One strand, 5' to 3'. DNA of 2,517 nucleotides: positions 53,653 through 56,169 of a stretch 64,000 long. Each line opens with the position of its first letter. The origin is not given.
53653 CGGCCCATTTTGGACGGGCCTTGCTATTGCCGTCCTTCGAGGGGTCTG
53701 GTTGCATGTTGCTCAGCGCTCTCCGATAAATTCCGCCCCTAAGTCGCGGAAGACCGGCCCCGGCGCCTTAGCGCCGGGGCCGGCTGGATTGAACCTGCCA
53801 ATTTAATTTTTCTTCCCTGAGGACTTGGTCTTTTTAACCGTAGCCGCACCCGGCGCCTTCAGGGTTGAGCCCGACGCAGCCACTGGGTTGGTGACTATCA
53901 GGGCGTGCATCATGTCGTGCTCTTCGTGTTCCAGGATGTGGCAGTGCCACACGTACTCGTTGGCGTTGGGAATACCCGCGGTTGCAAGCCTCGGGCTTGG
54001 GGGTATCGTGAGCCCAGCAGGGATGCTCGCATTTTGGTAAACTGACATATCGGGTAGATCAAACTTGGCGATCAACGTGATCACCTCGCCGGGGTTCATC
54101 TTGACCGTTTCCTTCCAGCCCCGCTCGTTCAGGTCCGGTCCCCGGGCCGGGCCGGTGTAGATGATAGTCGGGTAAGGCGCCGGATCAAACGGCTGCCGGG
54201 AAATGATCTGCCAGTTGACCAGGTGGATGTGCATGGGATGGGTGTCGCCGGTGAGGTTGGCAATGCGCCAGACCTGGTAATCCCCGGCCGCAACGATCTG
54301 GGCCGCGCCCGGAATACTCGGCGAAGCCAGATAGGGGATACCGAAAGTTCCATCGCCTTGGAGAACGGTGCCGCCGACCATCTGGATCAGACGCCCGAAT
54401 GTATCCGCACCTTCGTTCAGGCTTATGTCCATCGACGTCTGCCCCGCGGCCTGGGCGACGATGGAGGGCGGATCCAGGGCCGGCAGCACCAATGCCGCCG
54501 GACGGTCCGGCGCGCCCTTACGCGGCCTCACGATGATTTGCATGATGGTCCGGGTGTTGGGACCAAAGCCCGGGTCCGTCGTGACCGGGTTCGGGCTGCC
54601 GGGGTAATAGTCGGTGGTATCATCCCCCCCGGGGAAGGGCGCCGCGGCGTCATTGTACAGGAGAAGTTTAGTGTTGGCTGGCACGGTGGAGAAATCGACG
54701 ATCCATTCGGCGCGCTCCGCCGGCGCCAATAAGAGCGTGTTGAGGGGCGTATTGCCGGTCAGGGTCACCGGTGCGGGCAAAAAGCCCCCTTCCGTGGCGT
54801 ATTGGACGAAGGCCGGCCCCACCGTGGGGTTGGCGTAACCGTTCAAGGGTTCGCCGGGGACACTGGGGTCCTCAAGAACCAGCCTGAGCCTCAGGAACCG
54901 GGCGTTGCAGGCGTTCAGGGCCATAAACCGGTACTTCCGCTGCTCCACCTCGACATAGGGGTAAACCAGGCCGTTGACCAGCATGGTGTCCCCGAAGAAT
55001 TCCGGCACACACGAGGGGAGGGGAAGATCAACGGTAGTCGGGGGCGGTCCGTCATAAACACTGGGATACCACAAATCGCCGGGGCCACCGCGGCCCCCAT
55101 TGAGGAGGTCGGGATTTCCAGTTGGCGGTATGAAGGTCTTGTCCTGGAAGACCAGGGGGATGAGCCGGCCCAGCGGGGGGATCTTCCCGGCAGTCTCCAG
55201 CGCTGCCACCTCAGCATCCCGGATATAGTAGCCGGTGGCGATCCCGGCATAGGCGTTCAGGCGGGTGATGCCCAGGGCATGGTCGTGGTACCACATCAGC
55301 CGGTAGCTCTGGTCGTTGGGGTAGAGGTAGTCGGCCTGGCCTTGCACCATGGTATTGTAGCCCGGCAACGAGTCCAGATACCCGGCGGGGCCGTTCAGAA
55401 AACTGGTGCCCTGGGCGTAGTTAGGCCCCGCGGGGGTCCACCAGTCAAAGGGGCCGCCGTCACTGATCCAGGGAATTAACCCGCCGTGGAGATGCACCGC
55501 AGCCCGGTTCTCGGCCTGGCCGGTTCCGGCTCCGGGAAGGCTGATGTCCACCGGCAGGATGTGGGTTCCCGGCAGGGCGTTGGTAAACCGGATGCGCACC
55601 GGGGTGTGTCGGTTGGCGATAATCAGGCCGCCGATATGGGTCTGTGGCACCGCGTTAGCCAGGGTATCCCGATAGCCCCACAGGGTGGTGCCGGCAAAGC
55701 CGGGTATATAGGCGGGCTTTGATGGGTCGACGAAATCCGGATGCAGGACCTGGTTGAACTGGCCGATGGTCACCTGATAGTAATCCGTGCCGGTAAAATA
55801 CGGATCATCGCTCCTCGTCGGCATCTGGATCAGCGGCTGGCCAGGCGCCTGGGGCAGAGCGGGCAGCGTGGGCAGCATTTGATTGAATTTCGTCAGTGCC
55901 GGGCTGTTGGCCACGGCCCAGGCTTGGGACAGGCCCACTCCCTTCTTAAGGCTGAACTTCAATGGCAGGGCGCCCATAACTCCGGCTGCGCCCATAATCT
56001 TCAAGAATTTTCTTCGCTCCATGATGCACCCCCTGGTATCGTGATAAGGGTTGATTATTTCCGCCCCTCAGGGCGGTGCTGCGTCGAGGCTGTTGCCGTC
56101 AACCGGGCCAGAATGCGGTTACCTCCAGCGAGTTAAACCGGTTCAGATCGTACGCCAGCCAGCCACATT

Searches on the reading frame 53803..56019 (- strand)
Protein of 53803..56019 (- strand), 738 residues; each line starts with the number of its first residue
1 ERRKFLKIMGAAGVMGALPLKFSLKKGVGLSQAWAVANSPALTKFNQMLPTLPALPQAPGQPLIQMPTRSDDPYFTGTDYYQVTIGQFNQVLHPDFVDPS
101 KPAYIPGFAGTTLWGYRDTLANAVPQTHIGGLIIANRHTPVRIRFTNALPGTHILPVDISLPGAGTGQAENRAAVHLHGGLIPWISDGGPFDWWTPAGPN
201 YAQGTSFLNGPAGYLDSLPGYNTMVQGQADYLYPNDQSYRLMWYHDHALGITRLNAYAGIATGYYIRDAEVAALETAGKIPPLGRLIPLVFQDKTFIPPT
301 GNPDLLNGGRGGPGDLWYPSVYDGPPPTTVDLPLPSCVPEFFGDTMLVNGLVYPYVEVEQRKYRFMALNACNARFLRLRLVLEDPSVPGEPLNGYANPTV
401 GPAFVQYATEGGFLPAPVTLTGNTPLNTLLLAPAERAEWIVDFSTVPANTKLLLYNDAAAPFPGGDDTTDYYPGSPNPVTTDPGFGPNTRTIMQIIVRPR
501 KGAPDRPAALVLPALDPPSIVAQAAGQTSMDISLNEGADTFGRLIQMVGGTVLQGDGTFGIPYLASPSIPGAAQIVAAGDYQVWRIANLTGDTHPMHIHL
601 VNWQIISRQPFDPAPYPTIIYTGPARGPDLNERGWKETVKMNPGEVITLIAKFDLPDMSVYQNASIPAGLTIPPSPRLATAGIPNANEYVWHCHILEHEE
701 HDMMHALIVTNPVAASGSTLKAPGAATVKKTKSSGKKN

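Call 37: search_protein_families(library=pfam, max_evalue=0.00001, proteins=[window:53803-56019:-])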
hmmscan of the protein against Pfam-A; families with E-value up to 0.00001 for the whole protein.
window:53803-56019:- (738 aa): 1 family
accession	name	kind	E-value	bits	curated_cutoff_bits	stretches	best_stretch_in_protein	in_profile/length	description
PF07731.20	Cu-oxidase_2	-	2.6e-15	56.8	20.4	1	576-657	37-111/137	Multicopper oxidase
